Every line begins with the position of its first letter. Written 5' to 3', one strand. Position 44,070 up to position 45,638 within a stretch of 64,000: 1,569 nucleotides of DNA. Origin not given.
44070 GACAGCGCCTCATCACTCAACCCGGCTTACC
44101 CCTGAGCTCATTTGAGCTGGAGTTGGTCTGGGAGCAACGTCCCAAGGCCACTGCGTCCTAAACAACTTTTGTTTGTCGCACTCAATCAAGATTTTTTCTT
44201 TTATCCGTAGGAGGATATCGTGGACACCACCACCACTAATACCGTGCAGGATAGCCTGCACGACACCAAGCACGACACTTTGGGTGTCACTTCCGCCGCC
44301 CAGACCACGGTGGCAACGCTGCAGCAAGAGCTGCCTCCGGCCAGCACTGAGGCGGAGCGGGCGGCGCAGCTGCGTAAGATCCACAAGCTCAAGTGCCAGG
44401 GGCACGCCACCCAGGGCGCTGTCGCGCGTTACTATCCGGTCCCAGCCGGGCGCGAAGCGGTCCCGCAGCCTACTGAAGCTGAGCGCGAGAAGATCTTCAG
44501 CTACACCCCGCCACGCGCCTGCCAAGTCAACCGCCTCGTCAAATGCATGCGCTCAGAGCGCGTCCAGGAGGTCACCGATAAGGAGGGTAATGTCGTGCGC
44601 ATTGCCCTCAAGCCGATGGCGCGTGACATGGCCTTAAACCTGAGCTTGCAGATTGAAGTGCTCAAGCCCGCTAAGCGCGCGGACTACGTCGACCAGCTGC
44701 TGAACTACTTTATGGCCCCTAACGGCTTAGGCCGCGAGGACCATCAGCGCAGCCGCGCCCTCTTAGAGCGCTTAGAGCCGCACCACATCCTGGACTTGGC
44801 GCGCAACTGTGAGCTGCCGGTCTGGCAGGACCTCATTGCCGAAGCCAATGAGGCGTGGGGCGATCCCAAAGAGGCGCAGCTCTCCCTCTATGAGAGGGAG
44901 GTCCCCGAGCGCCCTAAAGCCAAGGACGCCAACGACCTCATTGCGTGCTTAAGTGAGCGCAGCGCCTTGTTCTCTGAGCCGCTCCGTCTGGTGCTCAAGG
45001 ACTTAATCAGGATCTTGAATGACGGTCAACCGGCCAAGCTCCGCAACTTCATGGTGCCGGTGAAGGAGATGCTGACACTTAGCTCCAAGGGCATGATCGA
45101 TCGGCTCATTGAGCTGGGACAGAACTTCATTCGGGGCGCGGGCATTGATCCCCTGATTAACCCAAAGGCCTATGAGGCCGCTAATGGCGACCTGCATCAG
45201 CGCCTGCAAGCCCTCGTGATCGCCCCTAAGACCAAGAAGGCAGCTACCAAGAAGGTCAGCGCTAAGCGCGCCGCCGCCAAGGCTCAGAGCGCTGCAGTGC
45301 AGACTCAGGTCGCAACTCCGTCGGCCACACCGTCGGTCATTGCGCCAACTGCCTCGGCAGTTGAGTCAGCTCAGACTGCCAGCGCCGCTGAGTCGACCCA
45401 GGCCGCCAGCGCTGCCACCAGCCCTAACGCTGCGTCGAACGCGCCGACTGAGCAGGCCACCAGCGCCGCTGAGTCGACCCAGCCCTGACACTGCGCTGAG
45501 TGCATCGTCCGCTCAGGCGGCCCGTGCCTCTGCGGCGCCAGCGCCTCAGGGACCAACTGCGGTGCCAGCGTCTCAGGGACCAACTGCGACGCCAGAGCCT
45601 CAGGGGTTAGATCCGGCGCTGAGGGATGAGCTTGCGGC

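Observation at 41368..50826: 9-kb island between xerD and trpA: TraD-type coupling ATPase with HD/MOBH-like proteins but no secretion machinery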

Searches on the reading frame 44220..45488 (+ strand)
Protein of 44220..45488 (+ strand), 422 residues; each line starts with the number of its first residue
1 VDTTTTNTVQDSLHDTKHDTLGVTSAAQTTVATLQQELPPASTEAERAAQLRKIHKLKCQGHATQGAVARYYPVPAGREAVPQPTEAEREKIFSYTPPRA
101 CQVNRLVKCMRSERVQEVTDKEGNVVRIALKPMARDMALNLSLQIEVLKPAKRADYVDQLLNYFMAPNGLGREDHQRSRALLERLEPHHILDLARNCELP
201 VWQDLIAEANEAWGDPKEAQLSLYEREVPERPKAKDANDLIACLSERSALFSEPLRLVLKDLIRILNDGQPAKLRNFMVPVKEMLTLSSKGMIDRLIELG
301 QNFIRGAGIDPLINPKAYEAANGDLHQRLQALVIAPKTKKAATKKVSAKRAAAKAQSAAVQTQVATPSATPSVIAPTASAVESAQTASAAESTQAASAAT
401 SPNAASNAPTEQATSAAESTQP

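Call 3: search_protein_families(library=pfam, proteins=[window:44220-45488:+], max_evalue=0.1)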
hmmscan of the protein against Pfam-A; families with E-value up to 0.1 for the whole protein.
window:44220-45488:+ (422 aa): 0 families

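Call 4: search_protein_families(library=ncbifam, proteins=[window:44220-45488:+], max_evalue=0.1)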
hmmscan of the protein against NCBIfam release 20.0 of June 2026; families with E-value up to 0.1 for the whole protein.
window:44220-45488:+ (422 aa): 1 family
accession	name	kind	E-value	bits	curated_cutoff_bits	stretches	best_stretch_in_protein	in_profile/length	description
NF000535.3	MSCRAMM_SdrC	exception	0.071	11.1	1700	1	315-418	48-147/963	MSCRAMM family adhesin SdrC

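Call 35: search_protein_families(library=padloc, proteins=[window:44220-45488:+], max_evalue=0.1)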
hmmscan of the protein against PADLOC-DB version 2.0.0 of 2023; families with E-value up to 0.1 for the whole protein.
window:44220-45488:+ (422 aa): 0 families
